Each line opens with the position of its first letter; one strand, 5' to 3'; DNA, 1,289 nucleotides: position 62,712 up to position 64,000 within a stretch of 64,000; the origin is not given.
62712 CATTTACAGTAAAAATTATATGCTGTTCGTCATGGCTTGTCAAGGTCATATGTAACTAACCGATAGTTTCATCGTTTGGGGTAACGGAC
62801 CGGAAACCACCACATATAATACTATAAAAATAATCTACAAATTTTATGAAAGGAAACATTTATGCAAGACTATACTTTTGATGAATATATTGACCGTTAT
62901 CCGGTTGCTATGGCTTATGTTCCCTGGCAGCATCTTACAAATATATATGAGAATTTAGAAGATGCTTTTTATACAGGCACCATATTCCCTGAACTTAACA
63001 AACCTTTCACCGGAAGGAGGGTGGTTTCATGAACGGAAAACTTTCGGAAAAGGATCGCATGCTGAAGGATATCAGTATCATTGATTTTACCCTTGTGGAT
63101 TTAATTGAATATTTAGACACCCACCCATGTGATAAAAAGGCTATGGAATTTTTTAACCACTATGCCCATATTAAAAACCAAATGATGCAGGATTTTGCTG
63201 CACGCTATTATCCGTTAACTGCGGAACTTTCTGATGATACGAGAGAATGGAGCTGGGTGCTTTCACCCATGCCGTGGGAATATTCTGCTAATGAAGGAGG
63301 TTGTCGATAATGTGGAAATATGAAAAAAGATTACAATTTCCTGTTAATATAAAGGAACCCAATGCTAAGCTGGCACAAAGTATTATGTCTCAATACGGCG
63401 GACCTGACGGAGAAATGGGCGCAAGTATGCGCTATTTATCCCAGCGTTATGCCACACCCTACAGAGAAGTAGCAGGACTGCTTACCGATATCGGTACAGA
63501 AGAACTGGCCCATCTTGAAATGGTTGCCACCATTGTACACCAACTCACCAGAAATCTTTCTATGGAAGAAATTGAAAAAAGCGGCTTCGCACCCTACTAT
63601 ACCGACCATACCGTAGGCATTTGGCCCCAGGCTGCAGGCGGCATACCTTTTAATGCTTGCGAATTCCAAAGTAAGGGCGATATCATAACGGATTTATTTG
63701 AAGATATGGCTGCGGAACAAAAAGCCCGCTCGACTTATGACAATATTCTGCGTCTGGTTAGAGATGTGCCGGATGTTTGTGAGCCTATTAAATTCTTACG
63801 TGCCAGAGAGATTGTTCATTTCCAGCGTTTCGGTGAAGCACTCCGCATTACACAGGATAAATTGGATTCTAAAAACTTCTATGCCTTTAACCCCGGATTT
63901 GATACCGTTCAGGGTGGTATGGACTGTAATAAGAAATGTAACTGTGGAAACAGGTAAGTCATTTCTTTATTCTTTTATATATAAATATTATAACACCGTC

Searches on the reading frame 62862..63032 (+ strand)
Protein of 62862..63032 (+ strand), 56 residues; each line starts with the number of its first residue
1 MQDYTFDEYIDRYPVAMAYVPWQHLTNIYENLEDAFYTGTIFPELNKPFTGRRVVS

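Call 61: search_protein_families(library=pfam, proteins=[window:62862-63032:+], max_evalue=0.001)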
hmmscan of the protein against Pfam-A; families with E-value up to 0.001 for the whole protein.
window:62862-63032:+ (56 aa): 1 family
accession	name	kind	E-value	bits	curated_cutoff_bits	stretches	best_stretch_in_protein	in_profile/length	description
PF11007.13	CotJA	-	3.4e-17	62.5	25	1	14-49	1-35/35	Spore coat associated protein JA (CotJA)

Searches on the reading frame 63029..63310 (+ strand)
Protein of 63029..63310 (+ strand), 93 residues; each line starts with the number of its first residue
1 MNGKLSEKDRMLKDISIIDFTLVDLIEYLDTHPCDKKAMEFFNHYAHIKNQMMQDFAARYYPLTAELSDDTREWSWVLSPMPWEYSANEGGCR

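Call 61: search_protein_families(library=pfam, proteins=[window:63029-63310:+], max_evalue=0.001)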
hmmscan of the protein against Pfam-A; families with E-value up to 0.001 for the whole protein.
window:63029-63310:+ (93 aa): 1 family
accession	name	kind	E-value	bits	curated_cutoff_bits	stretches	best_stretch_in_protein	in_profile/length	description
PF12652.12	CotJB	-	2.4e-25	89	29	1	10-84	2-76/76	CotJB protein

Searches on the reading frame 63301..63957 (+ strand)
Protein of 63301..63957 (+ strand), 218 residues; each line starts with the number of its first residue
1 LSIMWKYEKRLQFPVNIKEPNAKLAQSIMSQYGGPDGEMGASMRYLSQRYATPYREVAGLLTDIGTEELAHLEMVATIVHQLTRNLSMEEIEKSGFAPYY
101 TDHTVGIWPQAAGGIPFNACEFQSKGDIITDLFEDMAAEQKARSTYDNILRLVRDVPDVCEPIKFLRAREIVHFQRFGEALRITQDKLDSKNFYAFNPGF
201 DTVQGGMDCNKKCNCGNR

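Call 22: search_protein_families(library=pfam, proteins=[window:63301-63957:+], max_evalue=0.001)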
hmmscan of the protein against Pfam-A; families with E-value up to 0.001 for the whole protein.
window:63301-63957:+ (218 aa): 1 family
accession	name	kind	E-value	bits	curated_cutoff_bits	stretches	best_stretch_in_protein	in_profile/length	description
PF05067.18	Mn_catalase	-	2.6e-45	155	27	1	4-187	1-197/284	Manganese containing catalase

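Call 62: search_protein_families(library=ncbifam, proteins=[window:63301-63957:+], max_evalue=0.001)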
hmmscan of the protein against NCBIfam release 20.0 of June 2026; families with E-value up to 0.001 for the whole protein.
window:63301-63957:+ (218 aa): 1 family
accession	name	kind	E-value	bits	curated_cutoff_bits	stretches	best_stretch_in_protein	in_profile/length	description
NF052557.1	ManCatBAC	equivalog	4.5e-26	91.8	350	1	4-189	1-198/268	manganese catalase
